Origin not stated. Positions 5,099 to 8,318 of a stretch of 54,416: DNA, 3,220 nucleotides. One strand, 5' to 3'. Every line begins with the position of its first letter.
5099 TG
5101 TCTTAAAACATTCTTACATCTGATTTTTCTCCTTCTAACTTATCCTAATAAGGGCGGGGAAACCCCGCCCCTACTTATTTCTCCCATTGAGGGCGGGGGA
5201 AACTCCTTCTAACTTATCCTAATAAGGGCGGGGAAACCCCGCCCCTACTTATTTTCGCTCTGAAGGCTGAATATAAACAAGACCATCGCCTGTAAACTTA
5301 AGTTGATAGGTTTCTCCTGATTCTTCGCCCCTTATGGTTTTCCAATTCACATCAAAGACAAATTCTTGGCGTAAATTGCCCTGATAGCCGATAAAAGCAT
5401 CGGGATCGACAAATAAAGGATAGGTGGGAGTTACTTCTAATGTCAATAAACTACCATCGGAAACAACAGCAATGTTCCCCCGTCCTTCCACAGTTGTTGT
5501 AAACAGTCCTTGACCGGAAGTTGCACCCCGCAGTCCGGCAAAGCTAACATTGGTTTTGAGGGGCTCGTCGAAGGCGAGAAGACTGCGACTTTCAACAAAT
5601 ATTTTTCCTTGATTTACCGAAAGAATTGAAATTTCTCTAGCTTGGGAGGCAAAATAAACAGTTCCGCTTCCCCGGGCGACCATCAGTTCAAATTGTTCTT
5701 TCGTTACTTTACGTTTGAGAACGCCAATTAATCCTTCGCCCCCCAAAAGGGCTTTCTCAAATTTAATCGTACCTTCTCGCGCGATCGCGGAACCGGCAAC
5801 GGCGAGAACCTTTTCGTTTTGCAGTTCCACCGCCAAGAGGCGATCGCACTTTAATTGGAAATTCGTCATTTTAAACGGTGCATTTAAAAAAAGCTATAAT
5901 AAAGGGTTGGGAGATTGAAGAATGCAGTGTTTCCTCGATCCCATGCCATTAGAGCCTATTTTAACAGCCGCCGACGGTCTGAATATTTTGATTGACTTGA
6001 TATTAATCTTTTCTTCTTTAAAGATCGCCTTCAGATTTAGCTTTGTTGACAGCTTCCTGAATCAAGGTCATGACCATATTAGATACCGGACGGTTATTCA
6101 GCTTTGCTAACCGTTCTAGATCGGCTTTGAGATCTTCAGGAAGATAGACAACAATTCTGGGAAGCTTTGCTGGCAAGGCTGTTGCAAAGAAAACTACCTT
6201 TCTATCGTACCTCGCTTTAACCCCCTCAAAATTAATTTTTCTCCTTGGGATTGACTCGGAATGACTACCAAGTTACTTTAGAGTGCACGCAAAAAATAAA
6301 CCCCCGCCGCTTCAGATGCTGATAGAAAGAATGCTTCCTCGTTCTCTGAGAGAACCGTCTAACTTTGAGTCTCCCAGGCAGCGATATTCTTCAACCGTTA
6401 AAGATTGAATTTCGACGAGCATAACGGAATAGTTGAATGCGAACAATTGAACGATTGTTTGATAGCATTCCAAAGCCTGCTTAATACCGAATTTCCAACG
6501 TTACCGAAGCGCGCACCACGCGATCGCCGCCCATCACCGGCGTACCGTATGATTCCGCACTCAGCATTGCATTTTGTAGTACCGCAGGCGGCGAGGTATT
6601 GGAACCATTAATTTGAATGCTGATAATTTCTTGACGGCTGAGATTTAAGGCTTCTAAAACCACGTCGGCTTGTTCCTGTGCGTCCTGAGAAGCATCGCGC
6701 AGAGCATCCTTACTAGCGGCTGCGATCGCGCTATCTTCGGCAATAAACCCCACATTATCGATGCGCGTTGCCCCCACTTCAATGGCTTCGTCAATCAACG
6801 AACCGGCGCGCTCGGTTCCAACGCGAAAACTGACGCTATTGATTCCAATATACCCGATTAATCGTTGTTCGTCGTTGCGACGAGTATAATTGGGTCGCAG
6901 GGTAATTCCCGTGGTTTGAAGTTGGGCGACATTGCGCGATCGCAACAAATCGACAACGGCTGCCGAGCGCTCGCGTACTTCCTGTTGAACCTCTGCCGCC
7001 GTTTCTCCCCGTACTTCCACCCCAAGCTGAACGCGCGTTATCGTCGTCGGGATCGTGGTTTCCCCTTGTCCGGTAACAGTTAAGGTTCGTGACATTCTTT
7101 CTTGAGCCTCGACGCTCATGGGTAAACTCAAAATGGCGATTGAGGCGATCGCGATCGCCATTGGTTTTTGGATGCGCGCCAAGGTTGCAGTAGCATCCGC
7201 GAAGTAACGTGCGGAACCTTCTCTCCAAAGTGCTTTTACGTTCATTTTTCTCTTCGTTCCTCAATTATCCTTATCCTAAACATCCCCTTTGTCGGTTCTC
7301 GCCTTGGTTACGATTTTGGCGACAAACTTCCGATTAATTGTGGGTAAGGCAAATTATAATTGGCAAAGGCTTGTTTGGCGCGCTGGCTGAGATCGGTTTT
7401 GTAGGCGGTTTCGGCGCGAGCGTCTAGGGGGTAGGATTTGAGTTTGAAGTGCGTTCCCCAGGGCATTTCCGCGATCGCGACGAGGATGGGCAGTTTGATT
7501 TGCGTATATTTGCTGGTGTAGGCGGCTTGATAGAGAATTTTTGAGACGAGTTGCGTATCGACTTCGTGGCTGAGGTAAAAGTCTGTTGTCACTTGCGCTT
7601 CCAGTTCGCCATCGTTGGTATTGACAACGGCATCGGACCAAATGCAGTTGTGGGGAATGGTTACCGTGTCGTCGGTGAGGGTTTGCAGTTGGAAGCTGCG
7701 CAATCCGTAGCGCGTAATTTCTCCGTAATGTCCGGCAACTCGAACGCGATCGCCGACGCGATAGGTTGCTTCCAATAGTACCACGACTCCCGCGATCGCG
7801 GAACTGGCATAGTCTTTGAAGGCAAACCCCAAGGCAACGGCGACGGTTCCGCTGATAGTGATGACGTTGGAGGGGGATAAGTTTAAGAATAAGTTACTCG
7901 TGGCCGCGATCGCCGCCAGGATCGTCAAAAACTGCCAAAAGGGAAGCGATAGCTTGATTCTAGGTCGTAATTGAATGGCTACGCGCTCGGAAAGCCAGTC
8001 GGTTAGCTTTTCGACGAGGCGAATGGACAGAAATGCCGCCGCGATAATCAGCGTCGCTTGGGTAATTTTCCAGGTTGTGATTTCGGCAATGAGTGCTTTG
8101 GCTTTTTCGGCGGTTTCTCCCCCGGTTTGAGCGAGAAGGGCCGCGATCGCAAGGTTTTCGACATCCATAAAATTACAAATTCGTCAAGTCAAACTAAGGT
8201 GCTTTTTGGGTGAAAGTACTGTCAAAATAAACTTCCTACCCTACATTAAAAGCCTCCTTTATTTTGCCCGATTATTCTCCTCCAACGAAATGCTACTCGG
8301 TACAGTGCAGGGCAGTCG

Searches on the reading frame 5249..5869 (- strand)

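Call 8: search_protein_families(library=pfam, proteins=[window:5249-5869:-], max_evalue=0.01)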
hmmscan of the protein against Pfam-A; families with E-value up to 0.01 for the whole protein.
window:5249-5869:- (206 aa): 1 family
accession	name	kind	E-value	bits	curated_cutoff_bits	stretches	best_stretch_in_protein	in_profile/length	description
PF01987.23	AIM24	-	3.6e-35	122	25.7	1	10-202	9-204/205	Mitochondrial biogenesis AIM24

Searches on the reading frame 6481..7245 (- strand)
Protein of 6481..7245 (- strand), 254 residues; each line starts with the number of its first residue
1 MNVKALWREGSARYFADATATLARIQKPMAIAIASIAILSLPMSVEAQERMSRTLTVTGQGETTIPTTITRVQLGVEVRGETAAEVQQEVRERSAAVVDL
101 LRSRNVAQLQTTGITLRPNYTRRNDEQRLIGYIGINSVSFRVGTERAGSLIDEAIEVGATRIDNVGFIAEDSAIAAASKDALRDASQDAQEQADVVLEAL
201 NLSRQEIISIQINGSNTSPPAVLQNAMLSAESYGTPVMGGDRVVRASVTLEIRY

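Call 8: search_protein_families(library=pfam, proteins=[window:6481-7245:-], max_evalue=0.01)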
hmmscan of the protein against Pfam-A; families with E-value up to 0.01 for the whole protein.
window:6481-7245:- (254 aa): 1 family
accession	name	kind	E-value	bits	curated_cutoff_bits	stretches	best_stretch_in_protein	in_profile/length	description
PF04402.19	SIMPL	-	6.2e-42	144.6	25.2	1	55-251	1-204/205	Protein of unknown function (DUF541)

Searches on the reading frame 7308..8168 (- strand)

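Call 8: search_protein_families(library=pfam, proteins=[window:7308-8168:-], max_evalue=0.01)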
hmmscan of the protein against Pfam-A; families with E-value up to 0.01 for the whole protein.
window:7308-8168:- (286 aa): 2 families
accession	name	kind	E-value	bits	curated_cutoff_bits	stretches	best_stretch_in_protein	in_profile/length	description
PF00924.24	MS_channel_2nd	-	2.4e-15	56.8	20.2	1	119-185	1-67/68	Mechanosensitive ion channel, beta-domain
PF21088.3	MS_channel_1st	-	0.0017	18.8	23.1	1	83-118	7-42/42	Mechanosensitive ion channel, transmembrane helices 2/3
